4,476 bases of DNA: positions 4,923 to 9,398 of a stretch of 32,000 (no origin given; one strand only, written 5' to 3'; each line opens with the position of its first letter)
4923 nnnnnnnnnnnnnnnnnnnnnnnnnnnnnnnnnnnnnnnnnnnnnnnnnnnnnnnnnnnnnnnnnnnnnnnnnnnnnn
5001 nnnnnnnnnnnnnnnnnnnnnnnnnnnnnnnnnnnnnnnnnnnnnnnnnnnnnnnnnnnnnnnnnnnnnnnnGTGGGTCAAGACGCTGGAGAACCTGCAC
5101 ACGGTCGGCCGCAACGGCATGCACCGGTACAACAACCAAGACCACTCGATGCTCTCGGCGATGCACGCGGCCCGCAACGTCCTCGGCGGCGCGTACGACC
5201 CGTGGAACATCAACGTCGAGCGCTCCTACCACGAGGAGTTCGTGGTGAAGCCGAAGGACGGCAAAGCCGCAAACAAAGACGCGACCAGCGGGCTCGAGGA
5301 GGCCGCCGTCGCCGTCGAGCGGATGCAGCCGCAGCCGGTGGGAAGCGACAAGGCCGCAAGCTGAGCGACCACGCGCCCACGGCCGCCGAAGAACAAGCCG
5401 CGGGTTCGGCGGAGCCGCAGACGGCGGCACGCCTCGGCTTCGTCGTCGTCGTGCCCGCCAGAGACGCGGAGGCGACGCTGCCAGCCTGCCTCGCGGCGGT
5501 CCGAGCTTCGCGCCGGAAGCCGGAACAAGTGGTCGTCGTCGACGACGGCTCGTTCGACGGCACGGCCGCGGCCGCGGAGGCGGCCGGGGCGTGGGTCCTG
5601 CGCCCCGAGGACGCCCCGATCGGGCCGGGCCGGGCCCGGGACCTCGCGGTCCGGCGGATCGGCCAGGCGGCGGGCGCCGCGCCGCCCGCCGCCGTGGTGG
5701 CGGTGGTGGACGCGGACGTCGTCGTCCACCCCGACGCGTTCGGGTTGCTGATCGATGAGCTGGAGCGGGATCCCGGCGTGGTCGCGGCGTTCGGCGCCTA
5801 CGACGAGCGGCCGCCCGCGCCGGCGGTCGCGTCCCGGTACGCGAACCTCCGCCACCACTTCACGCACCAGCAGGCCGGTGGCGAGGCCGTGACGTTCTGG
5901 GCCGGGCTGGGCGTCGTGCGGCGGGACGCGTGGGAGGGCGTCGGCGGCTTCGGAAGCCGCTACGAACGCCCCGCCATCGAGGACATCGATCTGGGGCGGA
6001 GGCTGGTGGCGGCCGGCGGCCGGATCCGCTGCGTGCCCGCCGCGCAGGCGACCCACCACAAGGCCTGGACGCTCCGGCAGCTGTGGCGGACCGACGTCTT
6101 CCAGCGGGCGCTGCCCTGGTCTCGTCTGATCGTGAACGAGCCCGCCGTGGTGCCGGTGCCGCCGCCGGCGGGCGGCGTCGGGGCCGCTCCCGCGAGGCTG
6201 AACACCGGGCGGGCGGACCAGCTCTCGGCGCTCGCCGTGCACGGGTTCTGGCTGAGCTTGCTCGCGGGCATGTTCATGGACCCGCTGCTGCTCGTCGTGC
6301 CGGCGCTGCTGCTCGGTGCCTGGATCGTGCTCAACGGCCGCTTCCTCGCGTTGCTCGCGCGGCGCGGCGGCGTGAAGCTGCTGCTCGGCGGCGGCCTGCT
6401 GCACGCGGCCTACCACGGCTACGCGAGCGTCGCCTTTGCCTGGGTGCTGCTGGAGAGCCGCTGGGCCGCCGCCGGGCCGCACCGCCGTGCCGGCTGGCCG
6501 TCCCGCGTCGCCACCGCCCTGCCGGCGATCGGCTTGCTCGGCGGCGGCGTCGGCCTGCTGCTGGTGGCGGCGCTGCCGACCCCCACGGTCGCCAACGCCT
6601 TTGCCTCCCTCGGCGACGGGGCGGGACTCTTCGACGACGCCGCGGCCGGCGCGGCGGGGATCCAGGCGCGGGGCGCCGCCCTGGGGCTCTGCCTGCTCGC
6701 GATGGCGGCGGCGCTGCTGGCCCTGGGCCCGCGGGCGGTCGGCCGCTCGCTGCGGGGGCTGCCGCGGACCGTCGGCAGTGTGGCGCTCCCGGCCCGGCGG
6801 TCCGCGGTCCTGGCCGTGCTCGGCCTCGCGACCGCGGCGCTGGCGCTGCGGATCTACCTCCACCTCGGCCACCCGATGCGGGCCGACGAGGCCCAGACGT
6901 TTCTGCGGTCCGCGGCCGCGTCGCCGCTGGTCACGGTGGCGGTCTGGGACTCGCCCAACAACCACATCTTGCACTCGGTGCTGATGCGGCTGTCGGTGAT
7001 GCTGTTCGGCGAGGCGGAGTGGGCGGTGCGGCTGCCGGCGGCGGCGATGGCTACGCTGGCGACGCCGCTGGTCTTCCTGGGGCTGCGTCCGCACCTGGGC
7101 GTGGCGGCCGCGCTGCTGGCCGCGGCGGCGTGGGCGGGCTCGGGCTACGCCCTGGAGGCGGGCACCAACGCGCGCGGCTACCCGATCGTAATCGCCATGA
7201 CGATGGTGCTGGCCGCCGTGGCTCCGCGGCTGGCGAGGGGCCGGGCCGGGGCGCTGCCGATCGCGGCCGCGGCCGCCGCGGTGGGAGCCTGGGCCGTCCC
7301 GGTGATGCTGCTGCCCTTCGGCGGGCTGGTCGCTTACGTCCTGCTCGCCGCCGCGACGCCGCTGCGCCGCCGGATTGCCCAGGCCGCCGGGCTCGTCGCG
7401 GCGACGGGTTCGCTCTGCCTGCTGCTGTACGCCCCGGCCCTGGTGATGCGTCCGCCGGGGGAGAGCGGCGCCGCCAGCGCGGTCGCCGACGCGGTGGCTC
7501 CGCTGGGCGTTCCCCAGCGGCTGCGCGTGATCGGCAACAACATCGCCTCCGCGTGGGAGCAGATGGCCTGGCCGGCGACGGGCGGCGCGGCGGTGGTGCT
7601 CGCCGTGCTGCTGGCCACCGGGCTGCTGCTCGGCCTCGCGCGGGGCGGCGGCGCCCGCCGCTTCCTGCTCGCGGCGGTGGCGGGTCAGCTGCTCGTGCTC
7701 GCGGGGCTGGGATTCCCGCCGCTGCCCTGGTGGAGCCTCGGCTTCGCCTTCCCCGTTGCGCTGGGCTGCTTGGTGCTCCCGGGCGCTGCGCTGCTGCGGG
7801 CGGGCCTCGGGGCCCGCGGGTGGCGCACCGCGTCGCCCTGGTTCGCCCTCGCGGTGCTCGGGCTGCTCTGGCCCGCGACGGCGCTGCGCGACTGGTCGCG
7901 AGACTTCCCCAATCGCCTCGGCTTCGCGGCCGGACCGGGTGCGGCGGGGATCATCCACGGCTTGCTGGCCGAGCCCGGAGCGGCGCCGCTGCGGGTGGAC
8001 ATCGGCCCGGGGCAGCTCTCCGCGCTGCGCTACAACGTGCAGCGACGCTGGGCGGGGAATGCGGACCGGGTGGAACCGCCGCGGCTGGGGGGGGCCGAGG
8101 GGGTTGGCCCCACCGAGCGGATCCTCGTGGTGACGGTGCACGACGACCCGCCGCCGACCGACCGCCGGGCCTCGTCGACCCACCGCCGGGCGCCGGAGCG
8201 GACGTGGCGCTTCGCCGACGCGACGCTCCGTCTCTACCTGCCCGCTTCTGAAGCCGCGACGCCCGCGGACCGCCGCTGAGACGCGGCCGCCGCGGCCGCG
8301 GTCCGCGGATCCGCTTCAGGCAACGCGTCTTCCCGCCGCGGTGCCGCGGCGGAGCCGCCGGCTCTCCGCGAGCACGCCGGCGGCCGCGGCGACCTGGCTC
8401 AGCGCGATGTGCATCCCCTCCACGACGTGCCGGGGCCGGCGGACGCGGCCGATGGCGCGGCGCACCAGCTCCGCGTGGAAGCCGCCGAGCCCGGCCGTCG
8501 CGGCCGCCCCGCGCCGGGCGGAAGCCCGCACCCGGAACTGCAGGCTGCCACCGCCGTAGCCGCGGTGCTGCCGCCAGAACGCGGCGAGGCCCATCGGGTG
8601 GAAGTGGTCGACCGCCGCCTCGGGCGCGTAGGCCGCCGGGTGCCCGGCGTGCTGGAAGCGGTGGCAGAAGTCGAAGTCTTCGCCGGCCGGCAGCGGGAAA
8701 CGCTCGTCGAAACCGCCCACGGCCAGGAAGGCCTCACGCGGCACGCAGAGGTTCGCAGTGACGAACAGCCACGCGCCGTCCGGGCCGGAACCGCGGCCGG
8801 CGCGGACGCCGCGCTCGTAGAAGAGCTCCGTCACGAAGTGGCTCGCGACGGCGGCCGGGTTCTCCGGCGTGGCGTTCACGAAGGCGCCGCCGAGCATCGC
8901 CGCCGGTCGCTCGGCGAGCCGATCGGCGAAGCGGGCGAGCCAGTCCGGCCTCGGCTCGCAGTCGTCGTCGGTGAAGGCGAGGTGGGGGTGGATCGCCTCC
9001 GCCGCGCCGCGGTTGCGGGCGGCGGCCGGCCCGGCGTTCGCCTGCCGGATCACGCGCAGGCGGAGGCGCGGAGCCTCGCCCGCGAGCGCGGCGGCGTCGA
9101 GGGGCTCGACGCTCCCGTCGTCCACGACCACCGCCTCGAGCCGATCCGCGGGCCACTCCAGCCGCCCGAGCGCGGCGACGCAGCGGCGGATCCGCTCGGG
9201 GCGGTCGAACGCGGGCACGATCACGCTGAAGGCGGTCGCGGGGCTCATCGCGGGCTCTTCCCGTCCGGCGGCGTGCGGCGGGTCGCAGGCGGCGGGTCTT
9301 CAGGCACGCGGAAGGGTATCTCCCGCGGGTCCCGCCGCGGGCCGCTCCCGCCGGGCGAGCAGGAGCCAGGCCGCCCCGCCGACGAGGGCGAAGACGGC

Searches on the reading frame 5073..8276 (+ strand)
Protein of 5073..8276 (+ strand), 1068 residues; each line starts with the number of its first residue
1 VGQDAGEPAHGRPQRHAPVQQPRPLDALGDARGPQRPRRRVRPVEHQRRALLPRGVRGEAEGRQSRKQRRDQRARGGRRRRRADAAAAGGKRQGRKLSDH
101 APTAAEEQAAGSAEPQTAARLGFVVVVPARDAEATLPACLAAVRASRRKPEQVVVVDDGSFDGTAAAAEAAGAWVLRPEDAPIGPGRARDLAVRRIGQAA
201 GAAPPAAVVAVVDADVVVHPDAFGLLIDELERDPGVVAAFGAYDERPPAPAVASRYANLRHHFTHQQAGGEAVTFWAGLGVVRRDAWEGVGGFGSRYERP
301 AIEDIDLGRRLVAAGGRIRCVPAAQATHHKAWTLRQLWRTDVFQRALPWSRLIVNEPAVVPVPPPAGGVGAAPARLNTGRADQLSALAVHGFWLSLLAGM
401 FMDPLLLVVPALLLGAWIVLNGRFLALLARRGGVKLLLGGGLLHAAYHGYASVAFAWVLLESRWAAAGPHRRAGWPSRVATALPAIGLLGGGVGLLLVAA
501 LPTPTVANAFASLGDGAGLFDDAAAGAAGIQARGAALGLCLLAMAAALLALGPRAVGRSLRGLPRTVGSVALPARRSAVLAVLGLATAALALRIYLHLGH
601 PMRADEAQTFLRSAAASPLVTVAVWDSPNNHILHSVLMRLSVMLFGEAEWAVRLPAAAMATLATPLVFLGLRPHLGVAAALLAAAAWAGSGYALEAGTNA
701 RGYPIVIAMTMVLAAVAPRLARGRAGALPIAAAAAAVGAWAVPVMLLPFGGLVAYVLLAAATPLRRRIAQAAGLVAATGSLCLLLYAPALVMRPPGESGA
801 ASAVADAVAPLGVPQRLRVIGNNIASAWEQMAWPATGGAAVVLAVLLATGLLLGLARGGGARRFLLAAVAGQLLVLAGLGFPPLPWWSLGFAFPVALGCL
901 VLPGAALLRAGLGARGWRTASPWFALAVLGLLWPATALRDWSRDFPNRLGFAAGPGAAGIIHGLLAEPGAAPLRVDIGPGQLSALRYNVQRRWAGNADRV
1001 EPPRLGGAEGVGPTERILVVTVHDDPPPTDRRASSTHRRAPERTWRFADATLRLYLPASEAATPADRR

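Call 33: search_protein_families(library=pfam, proteins=[window:5073-8276:+], max_evalue=0.001)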
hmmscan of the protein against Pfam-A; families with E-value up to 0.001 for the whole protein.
window:5073-8276:+ (1068 aa): 6 families
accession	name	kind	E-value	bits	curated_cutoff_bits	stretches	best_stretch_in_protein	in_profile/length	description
PF00535.33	Glycos_transf_2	-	1.2e-15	58.3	23.3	1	125-286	2-163/168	Glycosyl transferase family 2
PF13641.12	Glyco_tranf_2_3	-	5.1e-13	50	27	1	123-336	3-219/230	Glycosyltransferase like family 2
PF13632.12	Glyco_trans_2_3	-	7.9e-12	45.8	27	1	209-420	2-192/198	Glycosyl transferase family group 2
PF13231.12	PMT_2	-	1.4e-07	32.3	26.1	1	633-777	5-151/160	Dolichyl-phosphate-mannose-protein mannosyltransferase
PF13506.12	Glyco_transf_21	-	5.4e-05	23.2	21.7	1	207-350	32-173/174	Glycosyl transferase family 21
PF02709.20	Glyco_transf_7C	-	0.00085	19.4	23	0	271-328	15-74/78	N-terminal domain of galactosyltransferase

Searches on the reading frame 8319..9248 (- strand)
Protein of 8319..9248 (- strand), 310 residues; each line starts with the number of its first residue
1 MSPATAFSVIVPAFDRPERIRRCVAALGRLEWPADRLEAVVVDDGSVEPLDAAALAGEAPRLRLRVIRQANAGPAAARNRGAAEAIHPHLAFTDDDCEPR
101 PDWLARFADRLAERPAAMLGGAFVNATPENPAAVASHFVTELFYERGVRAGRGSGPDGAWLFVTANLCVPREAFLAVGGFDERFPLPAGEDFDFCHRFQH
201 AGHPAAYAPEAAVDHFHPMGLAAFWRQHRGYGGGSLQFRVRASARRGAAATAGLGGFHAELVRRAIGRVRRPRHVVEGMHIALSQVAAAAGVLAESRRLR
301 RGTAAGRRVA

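Call 33: search_protein_families(library=pfam, proteins=[window:8319-9248:-], max_evalue=0.001)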
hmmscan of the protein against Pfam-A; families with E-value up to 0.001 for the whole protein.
window:8319-9248:- (310 aa): 5 families
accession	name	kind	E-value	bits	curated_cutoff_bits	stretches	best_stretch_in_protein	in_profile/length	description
PF00535.33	Glycos_transf_2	-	8.9e-24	84.7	23.3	1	8-145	1-139/168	Glycosyl transferase family 2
PF13641.12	Glyco_tranf_2_3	-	1.6e-18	68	27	1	7-229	3-225/230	Glycosyltransferase like family 2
PF13632.12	Glyco_trans_2_3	-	8.8e-14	52.2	27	1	94-241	6-151/198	Glycosyl transferase family group 2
PF10111.15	Glyco_tranf_2_2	-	1.3e-12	48.3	27.3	2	166-201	167-202/276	Glycosyltransferase like family 2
PF02709.20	Glyco_transf_7C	-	0.00048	20.2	23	0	162-203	19-60/78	N-terminal domain of galactosyltransferase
